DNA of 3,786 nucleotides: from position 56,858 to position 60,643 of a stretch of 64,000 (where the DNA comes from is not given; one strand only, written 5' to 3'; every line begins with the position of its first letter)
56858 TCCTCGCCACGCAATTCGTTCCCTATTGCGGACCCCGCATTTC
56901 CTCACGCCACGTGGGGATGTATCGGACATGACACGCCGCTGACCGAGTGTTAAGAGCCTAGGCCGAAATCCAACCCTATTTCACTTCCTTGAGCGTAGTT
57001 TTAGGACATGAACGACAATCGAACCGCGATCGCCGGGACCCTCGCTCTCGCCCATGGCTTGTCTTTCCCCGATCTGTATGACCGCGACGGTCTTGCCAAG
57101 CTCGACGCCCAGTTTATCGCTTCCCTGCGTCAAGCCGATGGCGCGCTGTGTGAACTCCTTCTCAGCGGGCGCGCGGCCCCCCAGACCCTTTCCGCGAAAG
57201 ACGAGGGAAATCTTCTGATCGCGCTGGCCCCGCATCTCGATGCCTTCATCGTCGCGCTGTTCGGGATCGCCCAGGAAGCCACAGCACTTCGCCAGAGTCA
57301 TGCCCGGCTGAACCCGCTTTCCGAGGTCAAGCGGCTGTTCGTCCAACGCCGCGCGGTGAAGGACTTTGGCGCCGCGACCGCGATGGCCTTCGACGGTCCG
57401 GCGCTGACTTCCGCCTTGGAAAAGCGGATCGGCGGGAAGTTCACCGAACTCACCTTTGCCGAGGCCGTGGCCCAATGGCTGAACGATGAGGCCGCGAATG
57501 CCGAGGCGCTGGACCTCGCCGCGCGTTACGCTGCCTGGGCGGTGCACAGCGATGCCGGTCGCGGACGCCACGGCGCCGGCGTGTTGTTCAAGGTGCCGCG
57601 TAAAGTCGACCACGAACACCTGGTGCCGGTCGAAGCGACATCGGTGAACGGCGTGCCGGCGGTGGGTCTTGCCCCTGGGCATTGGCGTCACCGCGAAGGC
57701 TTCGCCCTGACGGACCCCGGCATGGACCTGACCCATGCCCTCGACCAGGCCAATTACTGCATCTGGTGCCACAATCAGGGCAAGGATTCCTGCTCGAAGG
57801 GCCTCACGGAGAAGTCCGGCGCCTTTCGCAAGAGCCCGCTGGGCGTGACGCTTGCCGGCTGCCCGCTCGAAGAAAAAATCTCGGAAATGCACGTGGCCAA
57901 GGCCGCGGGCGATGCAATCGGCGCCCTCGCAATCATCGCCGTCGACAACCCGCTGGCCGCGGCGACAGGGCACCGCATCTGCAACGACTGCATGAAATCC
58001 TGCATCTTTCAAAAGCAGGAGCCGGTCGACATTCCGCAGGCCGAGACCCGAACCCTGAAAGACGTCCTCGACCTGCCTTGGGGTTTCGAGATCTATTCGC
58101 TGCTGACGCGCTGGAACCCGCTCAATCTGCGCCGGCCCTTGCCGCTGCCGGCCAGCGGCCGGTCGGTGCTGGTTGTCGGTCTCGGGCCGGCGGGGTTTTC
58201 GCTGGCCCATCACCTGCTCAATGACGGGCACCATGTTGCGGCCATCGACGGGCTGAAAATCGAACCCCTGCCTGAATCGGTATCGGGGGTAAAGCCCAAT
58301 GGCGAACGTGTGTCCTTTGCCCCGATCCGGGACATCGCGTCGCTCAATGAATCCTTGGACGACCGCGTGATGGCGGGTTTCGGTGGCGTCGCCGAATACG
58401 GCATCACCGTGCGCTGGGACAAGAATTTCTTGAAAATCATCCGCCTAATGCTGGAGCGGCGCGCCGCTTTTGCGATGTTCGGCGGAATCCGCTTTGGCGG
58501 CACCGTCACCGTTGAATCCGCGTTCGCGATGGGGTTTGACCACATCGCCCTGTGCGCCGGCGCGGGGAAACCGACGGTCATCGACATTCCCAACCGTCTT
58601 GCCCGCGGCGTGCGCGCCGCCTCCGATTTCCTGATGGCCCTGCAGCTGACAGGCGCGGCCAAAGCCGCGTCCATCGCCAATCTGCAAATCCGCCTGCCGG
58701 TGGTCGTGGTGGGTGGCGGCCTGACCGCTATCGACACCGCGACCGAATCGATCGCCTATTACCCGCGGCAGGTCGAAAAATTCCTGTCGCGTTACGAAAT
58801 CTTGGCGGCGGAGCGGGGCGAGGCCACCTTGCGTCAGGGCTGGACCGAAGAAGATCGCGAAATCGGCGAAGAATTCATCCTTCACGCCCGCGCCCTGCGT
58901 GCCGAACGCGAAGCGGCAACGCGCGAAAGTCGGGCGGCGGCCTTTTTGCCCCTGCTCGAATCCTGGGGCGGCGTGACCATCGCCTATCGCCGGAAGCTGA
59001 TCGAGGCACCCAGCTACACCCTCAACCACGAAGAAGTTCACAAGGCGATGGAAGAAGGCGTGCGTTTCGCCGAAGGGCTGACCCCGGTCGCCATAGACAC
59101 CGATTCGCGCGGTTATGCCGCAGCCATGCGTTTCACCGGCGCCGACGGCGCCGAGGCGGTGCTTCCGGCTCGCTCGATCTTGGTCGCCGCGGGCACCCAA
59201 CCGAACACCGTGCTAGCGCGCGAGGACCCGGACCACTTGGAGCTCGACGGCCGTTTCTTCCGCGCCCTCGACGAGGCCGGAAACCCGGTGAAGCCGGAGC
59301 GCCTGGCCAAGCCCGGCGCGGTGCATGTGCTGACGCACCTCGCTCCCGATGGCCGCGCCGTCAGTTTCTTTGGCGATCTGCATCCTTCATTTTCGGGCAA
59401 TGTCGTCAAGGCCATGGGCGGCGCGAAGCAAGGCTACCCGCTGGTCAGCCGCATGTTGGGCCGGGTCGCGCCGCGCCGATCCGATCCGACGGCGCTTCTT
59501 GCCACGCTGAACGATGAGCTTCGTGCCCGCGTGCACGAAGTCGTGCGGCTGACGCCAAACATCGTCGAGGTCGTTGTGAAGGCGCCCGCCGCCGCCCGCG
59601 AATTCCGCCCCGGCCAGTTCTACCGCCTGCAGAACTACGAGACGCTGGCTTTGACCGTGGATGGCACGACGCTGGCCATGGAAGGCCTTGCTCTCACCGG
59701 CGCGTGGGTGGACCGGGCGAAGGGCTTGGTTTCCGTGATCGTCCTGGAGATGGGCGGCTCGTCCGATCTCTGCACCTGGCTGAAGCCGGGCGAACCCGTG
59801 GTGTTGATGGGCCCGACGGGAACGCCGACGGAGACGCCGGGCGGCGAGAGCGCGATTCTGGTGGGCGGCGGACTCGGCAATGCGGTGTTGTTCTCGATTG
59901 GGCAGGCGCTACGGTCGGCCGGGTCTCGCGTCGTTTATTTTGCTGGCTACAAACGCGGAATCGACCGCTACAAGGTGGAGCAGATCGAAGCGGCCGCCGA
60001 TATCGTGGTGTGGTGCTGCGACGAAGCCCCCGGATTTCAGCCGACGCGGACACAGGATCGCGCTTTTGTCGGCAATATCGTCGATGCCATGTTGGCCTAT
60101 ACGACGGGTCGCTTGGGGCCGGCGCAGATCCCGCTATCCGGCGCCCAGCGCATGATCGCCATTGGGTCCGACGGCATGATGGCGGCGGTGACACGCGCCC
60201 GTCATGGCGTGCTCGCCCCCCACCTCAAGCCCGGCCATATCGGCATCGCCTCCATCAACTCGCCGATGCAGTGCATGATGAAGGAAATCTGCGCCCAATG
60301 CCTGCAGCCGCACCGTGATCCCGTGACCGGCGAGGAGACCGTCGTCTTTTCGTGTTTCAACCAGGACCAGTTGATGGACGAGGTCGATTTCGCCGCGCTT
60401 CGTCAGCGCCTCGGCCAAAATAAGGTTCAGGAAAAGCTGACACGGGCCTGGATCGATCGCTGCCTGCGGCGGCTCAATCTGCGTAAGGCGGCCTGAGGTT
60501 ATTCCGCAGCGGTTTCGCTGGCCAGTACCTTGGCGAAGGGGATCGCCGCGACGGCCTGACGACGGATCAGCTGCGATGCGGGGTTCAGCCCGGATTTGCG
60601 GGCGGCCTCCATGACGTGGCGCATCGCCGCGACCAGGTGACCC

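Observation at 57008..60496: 1162-aa flavoprotein combining an unknown N-domain with a GltD/NfnB-like and a PyrK/NfnA-like module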

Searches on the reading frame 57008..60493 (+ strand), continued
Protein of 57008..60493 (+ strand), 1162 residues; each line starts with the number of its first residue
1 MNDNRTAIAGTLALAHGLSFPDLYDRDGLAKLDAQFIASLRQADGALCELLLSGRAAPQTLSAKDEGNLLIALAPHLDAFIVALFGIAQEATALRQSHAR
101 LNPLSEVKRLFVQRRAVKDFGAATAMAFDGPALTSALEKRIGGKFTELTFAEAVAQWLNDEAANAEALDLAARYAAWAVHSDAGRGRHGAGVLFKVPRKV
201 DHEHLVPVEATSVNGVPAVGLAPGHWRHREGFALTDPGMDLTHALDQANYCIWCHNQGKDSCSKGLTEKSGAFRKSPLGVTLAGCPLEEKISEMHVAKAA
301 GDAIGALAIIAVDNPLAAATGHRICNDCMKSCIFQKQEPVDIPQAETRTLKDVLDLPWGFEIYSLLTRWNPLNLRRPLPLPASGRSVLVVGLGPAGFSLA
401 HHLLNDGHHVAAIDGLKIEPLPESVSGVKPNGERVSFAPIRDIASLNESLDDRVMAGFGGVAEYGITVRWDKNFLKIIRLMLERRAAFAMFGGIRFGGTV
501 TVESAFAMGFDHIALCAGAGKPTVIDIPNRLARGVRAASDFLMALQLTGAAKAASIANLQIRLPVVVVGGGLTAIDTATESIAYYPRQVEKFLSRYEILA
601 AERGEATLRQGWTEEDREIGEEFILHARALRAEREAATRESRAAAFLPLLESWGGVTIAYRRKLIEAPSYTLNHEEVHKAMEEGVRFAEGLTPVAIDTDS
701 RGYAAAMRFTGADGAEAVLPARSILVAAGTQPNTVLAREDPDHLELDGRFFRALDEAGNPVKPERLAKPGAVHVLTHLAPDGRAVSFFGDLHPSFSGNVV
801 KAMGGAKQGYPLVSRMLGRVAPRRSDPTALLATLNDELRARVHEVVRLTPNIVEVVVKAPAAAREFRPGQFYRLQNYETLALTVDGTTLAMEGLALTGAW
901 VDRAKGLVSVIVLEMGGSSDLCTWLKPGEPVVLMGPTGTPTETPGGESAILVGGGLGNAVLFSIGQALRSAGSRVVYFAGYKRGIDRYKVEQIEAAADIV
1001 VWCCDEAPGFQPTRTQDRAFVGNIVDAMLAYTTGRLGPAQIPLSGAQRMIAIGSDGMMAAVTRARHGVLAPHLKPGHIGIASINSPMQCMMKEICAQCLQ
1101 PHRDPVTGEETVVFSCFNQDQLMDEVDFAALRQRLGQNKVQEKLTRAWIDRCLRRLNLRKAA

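Call 85: find_encoding_contigs(protein=P0002, flank=6000, max_places=2)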
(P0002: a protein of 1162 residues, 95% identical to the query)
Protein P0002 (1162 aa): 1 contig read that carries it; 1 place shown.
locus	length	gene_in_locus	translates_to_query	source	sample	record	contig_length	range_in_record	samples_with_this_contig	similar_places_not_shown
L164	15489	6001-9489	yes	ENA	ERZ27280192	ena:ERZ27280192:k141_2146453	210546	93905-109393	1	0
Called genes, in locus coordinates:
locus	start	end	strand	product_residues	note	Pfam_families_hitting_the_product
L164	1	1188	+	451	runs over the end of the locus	PF13347:MFS_2, PF07690:MFS_1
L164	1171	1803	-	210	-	PF13505:OMP_b-brl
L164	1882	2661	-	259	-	PF00106:adh_short, PF08659:KR, PF13561:adh_short_C2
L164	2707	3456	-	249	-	PF19630:DUF6134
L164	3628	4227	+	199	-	PF04955:HupE_UreJ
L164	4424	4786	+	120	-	PF01475:FUR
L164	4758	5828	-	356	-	PF02628:COX15-CtaA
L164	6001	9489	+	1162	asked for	PF27156:RP005_N, PF14691:Fer4_20 (faint), PF07992:Pyr_redox_2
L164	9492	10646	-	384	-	-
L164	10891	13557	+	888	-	PF00111:Fer2 (weak), PF01799:Fer2_2, PF02738:MoCoBD_1, PF20256:MoCoBD_2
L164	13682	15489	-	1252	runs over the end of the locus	PF02514:CobN-Mg_chel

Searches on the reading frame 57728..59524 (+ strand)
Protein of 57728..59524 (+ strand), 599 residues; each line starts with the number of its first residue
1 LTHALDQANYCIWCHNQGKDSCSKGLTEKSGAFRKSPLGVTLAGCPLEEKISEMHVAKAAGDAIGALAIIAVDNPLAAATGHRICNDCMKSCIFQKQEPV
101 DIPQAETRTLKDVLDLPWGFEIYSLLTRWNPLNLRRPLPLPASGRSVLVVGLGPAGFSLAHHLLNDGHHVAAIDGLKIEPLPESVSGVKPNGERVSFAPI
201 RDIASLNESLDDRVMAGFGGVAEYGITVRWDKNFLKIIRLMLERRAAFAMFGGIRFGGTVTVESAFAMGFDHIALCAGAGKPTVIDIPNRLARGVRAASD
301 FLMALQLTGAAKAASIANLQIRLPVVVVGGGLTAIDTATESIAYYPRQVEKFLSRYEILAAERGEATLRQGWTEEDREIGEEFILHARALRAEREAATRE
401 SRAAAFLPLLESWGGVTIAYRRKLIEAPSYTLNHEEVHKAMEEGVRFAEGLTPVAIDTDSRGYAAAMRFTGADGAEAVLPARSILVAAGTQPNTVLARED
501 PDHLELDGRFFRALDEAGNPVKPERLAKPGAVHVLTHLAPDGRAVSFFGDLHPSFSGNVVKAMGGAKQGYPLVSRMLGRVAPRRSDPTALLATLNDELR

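Call 23: search_solved_structures(query=window:57728-59524:+, max_evalue=1, show_alignments=3)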
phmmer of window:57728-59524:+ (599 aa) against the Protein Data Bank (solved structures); distinct sequences matched with E-value up to 1: 11.
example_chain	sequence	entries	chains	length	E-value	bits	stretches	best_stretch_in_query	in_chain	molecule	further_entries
5vj7_A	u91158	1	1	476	7.3e-13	51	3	219-341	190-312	Oxidoreductase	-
5jca_L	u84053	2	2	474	7.4e-11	44.4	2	219-341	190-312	NADH-dependent Ferredoxin:NADP Oxidoreductase (NfnI) subunit alpha | NADH-dependent Ferredoxin:NADP Oxidoreductase subunit alpha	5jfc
4ylf_B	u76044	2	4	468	1.4e-10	43.5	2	241-342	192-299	Dihydropyrimidine dehydrogenase subunit A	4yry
8oh5_C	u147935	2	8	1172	4.9e-08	35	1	134-174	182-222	Formate dehydrogenase-O, major subunit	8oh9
9bov_A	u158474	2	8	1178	3.6e-07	32.2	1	215-343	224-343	Molybdopterin oxidoreductase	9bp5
7mfm_I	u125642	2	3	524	8e-07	31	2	219-354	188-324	Glutamate synthase (NADPH) small chain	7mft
9n5u_A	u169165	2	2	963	0.00056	21.7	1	140-176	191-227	NfnA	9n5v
2a87_A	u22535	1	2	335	0.001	20.8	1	415-502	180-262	Thioredoxin reductase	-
9xub_A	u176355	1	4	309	0.001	20.8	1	415-502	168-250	Thioredoxin reductase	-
1cjc_A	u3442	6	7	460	0.027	16.1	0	147-177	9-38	PROTEIN (ADRENODOXIN REDUCTASE) | ADRENODOXIN REDUCTASE | NADPH:ADRENODOXIN OXIDOREDUCTASE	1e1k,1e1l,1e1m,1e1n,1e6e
8zo8_QB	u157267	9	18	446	0.92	11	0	166-295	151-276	Cytochrome b-c1 complex subunit 1, mitochondrial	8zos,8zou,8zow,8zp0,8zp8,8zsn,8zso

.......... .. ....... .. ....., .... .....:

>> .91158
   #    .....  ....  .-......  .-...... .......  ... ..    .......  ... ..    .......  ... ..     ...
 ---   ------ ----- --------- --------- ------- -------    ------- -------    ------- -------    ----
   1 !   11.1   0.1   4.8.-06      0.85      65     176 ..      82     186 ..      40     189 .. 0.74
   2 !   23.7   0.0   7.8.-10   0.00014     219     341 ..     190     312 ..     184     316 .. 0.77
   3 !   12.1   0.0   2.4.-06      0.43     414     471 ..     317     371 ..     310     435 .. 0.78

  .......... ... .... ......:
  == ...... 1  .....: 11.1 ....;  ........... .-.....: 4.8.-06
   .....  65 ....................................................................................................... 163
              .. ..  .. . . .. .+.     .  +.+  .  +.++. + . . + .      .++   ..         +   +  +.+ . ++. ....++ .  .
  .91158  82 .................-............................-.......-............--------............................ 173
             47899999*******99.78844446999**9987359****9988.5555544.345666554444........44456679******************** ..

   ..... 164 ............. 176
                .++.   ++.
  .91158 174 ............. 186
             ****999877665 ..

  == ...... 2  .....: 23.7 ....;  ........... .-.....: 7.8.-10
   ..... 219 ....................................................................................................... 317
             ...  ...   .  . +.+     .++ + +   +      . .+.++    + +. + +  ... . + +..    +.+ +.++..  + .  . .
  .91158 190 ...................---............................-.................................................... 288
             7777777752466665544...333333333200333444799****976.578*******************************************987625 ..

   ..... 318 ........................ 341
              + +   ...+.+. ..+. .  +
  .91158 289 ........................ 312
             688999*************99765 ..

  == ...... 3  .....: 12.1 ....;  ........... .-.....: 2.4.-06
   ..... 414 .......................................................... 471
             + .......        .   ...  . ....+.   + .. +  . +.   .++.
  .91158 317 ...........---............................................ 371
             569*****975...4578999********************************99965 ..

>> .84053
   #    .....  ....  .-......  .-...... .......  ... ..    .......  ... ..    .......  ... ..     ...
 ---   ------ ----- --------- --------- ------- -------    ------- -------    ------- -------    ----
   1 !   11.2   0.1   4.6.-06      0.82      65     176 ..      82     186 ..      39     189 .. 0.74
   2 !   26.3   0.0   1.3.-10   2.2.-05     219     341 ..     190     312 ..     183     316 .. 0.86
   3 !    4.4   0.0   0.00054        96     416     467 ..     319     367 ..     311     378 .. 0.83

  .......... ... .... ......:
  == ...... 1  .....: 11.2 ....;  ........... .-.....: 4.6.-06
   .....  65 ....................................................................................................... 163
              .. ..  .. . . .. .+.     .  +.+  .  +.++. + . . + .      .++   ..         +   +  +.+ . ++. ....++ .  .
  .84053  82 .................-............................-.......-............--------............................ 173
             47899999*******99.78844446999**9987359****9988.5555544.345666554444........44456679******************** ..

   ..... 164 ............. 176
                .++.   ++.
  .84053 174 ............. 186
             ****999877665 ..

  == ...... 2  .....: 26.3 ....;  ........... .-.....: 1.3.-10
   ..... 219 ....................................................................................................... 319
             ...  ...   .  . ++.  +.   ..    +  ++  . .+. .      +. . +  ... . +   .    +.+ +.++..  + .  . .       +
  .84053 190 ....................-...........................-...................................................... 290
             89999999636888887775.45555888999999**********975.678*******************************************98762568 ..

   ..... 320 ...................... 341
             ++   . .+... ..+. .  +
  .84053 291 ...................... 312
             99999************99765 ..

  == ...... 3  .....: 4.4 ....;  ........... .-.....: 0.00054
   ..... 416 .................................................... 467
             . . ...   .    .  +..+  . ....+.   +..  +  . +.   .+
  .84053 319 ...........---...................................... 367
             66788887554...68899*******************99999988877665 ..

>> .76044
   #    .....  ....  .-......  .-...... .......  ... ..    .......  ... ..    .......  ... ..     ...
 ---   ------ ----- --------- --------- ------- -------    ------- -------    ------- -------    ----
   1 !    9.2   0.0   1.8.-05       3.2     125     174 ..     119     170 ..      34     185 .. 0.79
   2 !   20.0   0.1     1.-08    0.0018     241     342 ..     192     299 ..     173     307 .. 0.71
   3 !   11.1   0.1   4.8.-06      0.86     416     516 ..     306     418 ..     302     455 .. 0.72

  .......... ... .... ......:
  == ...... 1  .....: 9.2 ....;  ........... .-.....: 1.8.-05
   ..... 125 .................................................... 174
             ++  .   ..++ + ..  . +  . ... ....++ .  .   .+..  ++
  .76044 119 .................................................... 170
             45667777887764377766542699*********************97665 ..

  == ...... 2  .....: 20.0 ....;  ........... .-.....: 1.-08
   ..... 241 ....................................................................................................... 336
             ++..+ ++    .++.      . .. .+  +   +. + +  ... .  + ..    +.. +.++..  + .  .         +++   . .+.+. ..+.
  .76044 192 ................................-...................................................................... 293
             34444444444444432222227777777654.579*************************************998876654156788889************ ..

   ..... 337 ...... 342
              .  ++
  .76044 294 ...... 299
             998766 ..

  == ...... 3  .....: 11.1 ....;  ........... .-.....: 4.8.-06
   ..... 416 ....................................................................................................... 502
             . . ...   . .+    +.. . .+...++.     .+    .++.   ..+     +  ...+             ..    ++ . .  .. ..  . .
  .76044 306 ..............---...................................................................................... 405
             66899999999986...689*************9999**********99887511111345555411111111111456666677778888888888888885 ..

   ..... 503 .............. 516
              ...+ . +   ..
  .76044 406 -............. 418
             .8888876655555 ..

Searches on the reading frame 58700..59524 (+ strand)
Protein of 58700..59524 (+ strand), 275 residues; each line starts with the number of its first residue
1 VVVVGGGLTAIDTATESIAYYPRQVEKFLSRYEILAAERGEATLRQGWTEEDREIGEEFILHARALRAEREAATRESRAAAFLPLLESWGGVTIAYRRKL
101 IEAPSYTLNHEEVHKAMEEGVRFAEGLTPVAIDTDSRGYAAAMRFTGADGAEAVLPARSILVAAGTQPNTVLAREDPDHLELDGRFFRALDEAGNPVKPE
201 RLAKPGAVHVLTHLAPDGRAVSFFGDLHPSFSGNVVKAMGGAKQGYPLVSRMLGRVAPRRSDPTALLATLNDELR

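Call 26: search_protein_families(library=pfam, proteins=[window:58700-59524:+], max_evalue=10)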
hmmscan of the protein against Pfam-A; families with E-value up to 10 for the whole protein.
window:58700-59524:+ (275 aa): 2 families
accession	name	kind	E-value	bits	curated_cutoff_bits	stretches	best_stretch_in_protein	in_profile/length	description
PF07992.20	Pyr_redox_2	-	8.2e-06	25.9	26.1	1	2-185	146-254/291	Pyridine nucleotide-disulphide oxidoreductase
PF00070.33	Pyr_redox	-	0.044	14.7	22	1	1-71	2-69/82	Pyridine nucleotide-disulphide oxidoreductase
